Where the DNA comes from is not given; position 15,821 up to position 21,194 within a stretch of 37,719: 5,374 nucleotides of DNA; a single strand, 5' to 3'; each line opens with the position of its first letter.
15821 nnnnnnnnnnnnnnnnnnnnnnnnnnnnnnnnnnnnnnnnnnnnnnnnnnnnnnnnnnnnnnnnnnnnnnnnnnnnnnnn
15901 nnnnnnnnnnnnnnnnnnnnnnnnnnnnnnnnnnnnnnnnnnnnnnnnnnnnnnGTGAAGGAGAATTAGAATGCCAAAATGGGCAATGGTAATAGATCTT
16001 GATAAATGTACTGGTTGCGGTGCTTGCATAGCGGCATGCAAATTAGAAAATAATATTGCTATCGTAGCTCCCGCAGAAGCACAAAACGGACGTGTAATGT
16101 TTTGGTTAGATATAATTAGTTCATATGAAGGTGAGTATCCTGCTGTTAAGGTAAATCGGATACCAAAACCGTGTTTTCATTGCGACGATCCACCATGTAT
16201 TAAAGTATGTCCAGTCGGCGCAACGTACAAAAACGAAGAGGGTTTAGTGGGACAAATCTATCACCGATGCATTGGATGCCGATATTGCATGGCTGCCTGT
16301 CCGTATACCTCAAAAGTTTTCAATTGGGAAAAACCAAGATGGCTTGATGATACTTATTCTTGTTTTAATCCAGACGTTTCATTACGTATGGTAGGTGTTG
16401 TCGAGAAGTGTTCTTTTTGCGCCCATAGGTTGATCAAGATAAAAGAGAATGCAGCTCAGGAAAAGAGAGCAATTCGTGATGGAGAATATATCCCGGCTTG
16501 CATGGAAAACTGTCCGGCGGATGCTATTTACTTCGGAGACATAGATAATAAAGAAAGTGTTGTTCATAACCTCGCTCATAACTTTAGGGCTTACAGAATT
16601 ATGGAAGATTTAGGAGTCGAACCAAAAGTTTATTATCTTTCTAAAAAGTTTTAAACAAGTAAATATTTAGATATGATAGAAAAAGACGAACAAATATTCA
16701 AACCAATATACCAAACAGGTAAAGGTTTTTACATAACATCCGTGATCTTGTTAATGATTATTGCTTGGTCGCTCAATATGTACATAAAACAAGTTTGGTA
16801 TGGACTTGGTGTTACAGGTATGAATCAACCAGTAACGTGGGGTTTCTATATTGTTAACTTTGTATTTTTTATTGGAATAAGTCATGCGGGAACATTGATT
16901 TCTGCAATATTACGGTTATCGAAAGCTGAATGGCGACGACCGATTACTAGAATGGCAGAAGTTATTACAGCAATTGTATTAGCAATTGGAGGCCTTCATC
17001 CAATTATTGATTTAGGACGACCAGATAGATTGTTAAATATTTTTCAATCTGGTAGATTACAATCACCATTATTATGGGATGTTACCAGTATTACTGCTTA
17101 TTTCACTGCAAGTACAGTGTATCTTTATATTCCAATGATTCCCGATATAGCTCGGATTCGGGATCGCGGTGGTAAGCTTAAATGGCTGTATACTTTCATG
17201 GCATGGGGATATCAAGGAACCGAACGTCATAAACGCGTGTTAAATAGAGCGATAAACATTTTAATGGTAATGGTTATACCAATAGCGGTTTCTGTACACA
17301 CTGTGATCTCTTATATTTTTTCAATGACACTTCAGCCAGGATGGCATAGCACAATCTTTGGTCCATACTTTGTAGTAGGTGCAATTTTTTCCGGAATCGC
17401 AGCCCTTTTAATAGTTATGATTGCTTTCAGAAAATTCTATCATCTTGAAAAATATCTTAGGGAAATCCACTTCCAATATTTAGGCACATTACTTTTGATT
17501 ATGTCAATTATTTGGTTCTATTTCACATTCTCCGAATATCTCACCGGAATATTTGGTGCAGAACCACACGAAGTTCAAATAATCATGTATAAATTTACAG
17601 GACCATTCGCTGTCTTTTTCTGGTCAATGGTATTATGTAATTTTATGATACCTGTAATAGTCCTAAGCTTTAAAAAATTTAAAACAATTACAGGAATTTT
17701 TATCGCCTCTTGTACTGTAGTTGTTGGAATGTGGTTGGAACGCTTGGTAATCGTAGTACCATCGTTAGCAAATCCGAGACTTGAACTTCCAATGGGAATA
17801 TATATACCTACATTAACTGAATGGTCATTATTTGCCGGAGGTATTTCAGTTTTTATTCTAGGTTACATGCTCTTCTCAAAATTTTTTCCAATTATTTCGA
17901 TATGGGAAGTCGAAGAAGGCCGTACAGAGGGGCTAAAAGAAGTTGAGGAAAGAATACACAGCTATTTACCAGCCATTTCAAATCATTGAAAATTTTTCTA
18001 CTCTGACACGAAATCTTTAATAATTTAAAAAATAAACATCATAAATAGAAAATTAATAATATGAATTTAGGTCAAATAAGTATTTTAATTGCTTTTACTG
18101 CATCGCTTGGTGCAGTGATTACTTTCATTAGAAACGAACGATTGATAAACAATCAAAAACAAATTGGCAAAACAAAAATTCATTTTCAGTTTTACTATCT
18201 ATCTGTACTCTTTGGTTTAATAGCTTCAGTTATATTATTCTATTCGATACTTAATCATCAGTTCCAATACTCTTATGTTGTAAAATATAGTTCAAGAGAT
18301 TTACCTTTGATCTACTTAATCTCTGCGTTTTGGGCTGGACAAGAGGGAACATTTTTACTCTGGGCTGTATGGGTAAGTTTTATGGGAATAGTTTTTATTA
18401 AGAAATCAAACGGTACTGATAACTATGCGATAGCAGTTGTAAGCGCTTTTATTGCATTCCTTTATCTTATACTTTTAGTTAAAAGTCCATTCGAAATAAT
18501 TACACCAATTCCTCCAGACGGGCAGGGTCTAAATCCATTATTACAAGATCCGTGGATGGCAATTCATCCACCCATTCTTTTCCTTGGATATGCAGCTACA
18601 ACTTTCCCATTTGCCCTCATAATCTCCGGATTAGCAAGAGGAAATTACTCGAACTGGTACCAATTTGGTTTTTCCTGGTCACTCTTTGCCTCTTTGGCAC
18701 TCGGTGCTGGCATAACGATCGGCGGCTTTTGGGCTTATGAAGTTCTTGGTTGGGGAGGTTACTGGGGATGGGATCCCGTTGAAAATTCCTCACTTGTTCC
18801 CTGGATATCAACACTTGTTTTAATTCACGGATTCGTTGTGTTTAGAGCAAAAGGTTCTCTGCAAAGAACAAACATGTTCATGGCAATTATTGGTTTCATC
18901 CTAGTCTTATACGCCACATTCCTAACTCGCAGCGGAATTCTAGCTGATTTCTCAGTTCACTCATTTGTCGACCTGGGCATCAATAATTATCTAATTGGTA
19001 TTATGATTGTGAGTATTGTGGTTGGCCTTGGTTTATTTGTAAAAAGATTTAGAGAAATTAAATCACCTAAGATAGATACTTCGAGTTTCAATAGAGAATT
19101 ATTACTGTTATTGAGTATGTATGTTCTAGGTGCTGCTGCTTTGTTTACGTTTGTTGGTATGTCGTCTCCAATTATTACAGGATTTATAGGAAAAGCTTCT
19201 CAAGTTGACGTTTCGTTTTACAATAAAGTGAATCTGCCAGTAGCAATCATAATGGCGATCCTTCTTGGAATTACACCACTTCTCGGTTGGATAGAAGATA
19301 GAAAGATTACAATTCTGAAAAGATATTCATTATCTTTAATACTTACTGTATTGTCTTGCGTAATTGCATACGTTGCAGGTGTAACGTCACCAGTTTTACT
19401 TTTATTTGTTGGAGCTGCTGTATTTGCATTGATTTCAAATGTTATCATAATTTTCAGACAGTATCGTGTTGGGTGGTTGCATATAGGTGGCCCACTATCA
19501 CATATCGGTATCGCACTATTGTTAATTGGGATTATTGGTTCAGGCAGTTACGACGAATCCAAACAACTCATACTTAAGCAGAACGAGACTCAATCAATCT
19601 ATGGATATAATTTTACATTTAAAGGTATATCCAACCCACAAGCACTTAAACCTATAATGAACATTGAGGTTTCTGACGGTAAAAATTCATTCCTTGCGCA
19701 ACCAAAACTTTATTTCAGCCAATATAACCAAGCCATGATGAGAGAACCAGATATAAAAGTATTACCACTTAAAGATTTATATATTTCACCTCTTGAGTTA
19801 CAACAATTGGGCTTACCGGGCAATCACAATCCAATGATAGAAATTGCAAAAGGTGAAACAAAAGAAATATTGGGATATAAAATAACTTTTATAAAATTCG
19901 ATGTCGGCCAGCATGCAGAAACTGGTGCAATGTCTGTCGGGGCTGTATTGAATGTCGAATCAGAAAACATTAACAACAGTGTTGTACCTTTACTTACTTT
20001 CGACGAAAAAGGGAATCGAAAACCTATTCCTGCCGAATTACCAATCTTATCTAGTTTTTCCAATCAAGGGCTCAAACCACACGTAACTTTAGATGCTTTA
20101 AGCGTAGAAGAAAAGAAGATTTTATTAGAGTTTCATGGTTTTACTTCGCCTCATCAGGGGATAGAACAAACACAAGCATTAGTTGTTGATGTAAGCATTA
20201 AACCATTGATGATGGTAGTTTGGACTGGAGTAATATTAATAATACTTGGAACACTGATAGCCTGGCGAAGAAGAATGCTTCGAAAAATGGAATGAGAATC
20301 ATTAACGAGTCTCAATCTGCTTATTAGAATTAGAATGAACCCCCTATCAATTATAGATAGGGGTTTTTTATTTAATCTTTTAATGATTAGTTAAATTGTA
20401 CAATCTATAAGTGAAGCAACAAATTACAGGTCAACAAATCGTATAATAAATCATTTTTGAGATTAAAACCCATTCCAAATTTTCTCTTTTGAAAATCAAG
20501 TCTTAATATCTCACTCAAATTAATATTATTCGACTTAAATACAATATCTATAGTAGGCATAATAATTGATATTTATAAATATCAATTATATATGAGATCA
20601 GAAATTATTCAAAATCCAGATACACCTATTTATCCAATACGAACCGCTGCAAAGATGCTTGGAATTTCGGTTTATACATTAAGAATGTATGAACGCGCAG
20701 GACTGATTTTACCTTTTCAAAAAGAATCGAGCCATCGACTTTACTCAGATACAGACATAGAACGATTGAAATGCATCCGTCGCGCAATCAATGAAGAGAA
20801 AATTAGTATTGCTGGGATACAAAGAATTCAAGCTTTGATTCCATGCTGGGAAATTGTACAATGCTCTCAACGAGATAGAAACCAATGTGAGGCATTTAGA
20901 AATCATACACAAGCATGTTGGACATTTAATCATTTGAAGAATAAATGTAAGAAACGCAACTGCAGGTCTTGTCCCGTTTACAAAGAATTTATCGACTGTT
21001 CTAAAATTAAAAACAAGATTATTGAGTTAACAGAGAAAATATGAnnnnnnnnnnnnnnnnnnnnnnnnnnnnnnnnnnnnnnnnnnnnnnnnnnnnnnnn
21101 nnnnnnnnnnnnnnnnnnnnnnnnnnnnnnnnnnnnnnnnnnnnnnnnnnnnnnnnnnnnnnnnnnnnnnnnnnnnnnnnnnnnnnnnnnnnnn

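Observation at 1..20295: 20-kb respiratory island with 58 c-haem sites and six different putative quinone-pool modules on one strand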

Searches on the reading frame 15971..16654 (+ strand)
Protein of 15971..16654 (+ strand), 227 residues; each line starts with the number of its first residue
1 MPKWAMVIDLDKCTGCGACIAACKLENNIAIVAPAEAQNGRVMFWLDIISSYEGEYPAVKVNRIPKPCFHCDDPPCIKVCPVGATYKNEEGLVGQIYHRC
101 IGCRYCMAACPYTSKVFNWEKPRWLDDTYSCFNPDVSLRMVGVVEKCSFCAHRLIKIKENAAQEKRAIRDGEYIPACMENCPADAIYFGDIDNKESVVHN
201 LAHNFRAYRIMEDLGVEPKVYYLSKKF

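Call 5: search_protein_families(library=pfam, proteins=[window:15971-16654:+], max_evalue=0.01)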
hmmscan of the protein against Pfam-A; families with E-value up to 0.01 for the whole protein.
window:15971-16654:+ (227 aa): 16 families
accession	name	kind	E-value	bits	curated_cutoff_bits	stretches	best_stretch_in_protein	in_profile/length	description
PF12838.12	Fer4_7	-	1.2e-13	51.7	27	2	12-84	1-52/52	4Fe-4S dicluster domain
PF13237.11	Fer4_10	-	1.8e-13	50.6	25.5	2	61-111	2-53/53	4Fe-4S dicluster domain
PF13247.11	Fer4_11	-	1.4e-12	48.1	26.2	1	61-122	3-66/100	4Fe-4S dicluster domain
PF00037.32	Fer4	-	1.7e-12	47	21.1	2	7-23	2-18/24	4Fe-4S binding domain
PF12837.12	Fer4_6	-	1.1e-11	44.5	25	2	6-24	2-20/24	4Fe-4S binding domain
PF13187.11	Fer4_9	-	6.9e-10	39.2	27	3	68-112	2-49/52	4Fe-4S dicluster domain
PF12797.12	Fer4_2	-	2.4e-09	37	24.5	2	4-24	1-21/22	4Fe-4S binding domain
PF25160.1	LdpA_Fe-S-bd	-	8.1e-09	35.6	27.6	1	74-113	7-41/49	LdpA Fe-S cluster-binding domain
PF13183.11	Fer4_8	-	4.3e-07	30.8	27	1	10-83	2-67/68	4Fe-4S dicluster domain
PF12798.12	Fer4_3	-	4.4e-06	27.5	27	0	100-112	1-13/15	4Fe-4S binding domain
PF13534.11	Fer4_17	-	4.8e-06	27.5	22.2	0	99-150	1-49/61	4Fe-4S dicluster domain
PF13484.11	Fer4_16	-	8.3e-06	26.9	30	0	12-82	1-65/66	4Fe-4S double cluster binding domain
PF14697.11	Fer4_21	-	1.4e-05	25.5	35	1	7-32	2-27/59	4Fe-4S dicluster domain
PF12800.12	Fer4_4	-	0.00028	21.4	24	1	11-24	2-15/17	4Fe-4S binding domain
PF13459.11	Fer4_15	-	0.0035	18.4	22.4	1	7-24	2-19/66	4Fe-4S single cluster domain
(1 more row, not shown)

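Call 9: search_protein_families(library=ncbifam, proteins=[window:15971-16654:+], max_evalue=0.001)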
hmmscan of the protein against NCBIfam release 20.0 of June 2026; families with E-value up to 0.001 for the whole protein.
window:15971-16654:+ (227 aa): 52 families (the best 25 are shown)
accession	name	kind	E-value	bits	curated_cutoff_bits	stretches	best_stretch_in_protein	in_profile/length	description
NF041782.1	mnquin_red_QrcC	equivalog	1.6e-82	276.8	400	1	4-226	1-228/239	menaquinone reductase iron-sulfur cluster-binding subunit QrcC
NF045797.1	DsrO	equivalog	8.3e-52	175.9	200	1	3-223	43-234/235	sulfate reduction electron transfer complex DsrMKJOP subunit DsrO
NF041715.1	arsenate_red_ArrB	equivalog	3.2e-42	144.7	450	2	3-131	2-122/233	arsenate respiratory reductase iron-sulfur subunit ArrB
TIGR03149.1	cyt_nit_nrfC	equivalog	7e-36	123.7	377.6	2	3-121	38-148/225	cytochrome c nitrite reductase Fe-S protein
NF011569.0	PRK14993.1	equivalog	7.2e-33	114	416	1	3-224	43-223/244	tetrathionate reductase subunit TtrB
TIGR02951.1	DMSO_dmsB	equivalog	9.9e-24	84.2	214.1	1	6-193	4-155/161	DMSO/selenate family reductase complex B subunit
NF008134.0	PRK10882.1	equivalog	3.2e-23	82.3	263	2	5-122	40-168/329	hydrogenase 2 operon protein HybA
TIGR03478.1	DMSO_red_II_bet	subfamily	2.1e-21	76.2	480.7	1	53-223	116-253/321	DMSO reductase family type II enzyme, iron-sulfur subunit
NF038355.1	FDH3_beta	equivalog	3.7e-21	76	240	1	6-199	5-172/180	formate dehydrogenase FDH3 subunit beta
NF045715.1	sulf_resp_HmcB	equivalog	1.1e-17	64.1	420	1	5-193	38-200/307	sulfate respiration complex iron-sulfur protein HmcB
NF042979.1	EthbenzDh_ebdB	equivalog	2.1e-17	63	740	2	54-118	139-204/354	ethylbenzene dehydrogenase subunit beta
TIGR01660.1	narH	equivalog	1.2e-14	53.6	524.05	1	49-122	164-238/492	nitrate reductase subunit beta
NF007382.0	PRK09898.1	equivalog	1.4e-13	50.9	213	1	2-120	57-176/208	ferredoxin-like protein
TIGR01582.1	FDH-beta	equivalog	7.7e-13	48.2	334.7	1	5-121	23-147/283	formate dehydrogenase subunit beta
NF007658.0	PRK10330.1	equivalog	9.7e-13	48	260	1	6-195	5-161/181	electron transport protein HydN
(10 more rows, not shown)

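Call 90: search_solved_structures(query=window:15971-16654:+, max_evalue=1e-10)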
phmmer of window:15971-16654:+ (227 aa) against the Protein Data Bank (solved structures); distinct sequences matched with E-value up to 1e-10: 15.
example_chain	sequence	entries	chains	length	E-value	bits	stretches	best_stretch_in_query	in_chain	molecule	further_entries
6f0k_B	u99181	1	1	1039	6.8e-57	195.8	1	3-225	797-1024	Fe-S-cluster-containing hydrogenase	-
6lod_B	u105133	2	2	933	6.1e-46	160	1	3-225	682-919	Fe-S-cluster-containing hydrogenase components 1-like protein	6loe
8k9e_B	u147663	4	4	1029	2.7e-45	157.8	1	3-225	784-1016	Fe-S-cluster-containing hydrogenase components 1-like protein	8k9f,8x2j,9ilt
6btm_B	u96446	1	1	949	2.1e-43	151.7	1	57-223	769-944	Alternative Complex III subunit B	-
6cz7_B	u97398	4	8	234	1.1e-38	136.2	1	5-139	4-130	4Fe-4S ferredoxin, iron-sulfur binding domain protein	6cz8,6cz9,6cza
2vpw_B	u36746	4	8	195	8.1e-33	117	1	1-116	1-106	NRFC PROTEIN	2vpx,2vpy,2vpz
2ivf_B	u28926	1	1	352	7.3e-17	64.7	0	60-118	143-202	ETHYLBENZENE DEHYDROGENASE BETA-SUBUNIT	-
4ydd_B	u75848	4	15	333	4.5e-16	62.2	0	53-118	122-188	DMSO reductase family type II enzyme, iron-sulfur subunit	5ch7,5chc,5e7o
9mqx_E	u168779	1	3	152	4e-15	59.1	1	5-122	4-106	Fe-S-cluster-containing hydrogenase subunit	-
9vap_B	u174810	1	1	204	9.2e-15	57.9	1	7-194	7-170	4Fe-4S dicluster domain-containing protein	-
4v4c_B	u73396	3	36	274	1.2e-14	57.5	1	2-121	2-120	Pyrogallol hydroxytransferase small subunit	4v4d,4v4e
1q16_B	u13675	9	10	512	1.4e-12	50.8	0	62-123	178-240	Respiratory nitrate reductase 1 beta chain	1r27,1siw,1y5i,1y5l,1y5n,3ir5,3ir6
1kqf_B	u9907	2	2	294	3.2e-12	49.6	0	5-123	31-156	FORMATE DEHYDROGENASE, NITRATE-INDUCIBLE, IRON-SULFUR SUBUNIT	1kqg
1y4z_B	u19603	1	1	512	6.4e-12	48.6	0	62-123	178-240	Respiratory nitrate reductase 1 beta chain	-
3egw_B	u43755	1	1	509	8.3e-12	48.2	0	62-123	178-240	Respiratory nitrate reductase 1 beta chain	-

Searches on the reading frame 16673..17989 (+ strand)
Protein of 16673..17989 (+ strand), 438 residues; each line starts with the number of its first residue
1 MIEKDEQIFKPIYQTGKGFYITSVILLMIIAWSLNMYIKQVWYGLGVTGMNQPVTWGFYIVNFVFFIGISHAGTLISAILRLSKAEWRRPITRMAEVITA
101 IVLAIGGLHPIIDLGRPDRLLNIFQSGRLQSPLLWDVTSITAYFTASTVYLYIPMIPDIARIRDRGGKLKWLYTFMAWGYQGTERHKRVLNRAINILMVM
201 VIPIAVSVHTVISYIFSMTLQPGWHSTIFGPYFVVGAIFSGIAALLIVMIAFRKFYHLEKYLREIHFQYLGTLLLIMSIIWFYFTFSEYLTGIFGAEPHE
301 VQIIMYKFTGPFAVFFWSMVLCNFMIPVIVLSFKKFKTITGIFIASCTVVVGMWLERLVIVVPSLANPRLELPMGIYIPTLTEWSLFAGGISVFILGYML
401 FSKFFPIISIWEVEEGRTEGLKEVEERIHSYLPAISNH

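Call 5: search_protein_families(library=pfam, proteins=[window:16673-17989:+], max_evalue=0.01)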
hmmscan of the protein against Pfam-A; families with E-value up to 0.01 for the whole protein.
window:16673-17989:+ (438 aa): 1 family
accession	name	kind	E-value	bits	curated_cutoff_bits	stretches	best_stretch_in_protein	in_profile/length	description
PF03916.19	NrfD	-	5.5e-36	125.2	25.8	1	47-365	2-309/313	Polysulphide reductase, NrfD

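Call 9: search_protein_families(library=ncbifam, proteins=[window:16673-17989:+], max_evalue=0.001)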
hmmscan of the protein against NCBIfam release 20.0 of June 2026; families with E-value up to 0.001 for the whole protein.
window:16673-17989:+ (438 aa): 3 families
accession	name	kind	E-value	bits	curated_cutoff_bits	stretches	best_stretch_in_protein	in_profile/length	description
NF045798.1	DsrP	equivalog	1.4e-31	110.2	350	2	12-153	5-142/346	sulfate reduction electron transfer complex DsrMKJOP subunit DsrP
NF008133.1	PRK10881.1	equivalog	1.2e-10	41.4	450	1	17-408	10-374/377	Ni/Fe-hydrogenase cytochrome b subunit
NF041784.1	mnquin_red_QrcD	equivalog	5.3e-08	32.5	570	1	19-158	18-156/408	menaquinone reductase integral membrane subunit QrcD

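Call 86: search_solved_structures(query=window:16673-17989:+, max_evalue=0.001)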
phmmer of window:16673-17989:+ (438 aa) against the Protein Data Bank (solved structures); distinct sequences matched with E-value up to 0.001: 6.
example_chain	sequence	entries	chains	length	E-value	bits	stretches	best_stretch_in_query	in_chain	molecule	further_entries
8k9e_C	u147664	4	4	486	4.2e-72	247.2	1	14-414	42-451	Polysulphide reductase NrfD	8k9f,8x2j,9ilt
6f0k_C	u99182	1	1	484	5.1e-72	246.9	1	31-414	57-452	Polysulphide reductase NrfD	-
6lod_C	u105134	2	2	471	6.1e-71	243.4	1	11-415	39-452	Polysulphide reductase NrfD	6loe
6btm_C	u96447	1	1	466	1e-68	236.1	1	16-414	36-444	Alternative Complex III subunit C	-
6f0k_F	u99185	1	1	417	7.6e-09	38.7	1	210-366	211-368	ActF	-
6btm_F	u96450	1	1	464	8.4e-07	32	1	209-383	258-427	Alternative Complex III subunit F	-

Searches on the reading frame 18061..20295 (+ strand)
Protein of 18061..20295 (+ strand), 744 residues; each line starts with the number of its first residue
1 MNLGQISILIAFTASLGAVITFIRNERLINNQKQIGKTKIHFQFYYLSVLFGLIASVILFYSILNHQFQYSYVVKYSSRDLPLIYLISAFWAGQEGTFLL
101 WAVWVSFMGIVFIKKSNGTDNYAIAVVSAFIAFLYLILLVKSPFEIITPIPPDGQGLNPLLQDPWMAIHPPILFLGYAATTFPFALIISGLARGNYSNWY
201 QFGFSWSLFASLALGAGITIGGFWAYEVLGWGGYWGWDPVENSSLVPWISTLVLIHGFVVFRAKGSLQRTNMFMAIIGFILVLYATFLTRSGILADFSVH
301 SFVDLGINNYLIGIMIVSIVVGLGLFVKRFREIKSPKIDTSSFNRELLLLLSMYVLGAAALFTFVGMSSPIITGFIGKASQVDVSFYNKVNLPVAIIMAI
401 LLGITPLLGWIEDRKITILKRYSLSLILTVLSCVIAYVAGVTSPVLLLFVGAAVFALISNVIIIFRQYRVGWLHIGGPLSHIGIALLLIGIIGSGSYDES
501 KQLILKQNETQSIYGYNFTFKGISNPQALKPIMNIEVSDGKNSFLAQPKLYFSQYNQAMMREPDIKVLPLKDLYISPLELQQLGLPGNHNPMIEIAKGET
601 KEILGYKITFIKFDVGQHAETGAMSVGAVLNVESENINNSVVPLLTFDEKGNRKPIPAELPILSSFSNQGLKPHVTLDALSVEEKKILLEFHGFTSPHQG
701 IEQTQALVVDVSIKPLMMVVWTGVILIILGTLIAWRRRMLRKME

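Call 5: search_protein_families(library=pfam, proteins=[window:18061-20295:+], max_evalue=0.01)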
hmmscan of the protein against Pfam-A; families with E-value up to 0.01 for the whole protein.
window:18061-20295:+ (744 aa): 2 families
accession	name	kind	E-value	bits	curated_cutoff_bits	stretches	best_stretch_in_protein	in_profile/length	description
PF01578.25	Cytochrom_C_asm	-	6.4e-31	108.1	29.9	1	91-291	1-206/212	Cytochrome C assembly protein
PF16327.10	CcmF_C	-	5.2e-26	92.1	28.7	1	313-576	2-282/323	Cytochrome c-type biogenesis protein CcmF C-terminal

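Call 9: search_protein_families(library=ncbifam, proteins=[window:18061-20295:+], max_evalue=0.001)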
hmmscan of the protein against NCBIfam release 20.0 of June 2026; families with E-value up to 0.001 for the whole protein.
window:18061-20295:+ (744 aa): 4 families
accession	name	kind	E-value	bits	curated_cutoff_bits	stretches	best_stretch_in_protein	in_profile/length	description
TIGR00353.1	nrfE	subfamily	3.9e-87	293.5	569.05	1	57-576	3-534/578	heme lyase CcmF/NrfE family subunit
TIGR03145.1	cyt_nit_nrfE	subfamily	1.6e-82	278.2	927.3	1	3-576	5-592/631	heme lyase NrfEFG subunit NrfE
NF007691.0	PRK10369.1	subfamily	2.3e-69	234.6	394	1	4-575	8-526/573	heme lyase NrfEFG subunit NrfE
TIGR03144.1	cytochr_II_ccsB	equivalog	4.4e-11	43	187.6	1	212-285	169-237/252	c-type cytochrome biogenesis protein CcsB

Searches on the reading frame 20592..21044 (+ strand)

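Call 5: search_protein_families(library=pfam, proteins=[window:20592-21044:+], max_evalue=0.01)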
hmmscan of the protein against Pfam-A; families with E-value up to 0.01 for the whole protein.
window:20592-21044:+ (150 aa): 3 families
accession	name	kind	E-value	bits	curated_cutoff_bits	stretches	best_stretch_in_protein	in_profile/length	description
PF13411.12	MerR_1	-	9e-17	61.4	21.6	1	14-80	1-66/69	MerR HTH family regulatory protein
PF00376.29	MerR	-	1.3e-08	34.9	28.2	1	16-51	2-38/38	MerR family regulatory protein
PF12728.13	HTH_17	-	0.0014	19.2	27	1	18-59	6-46/51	Helix-turn-helix domain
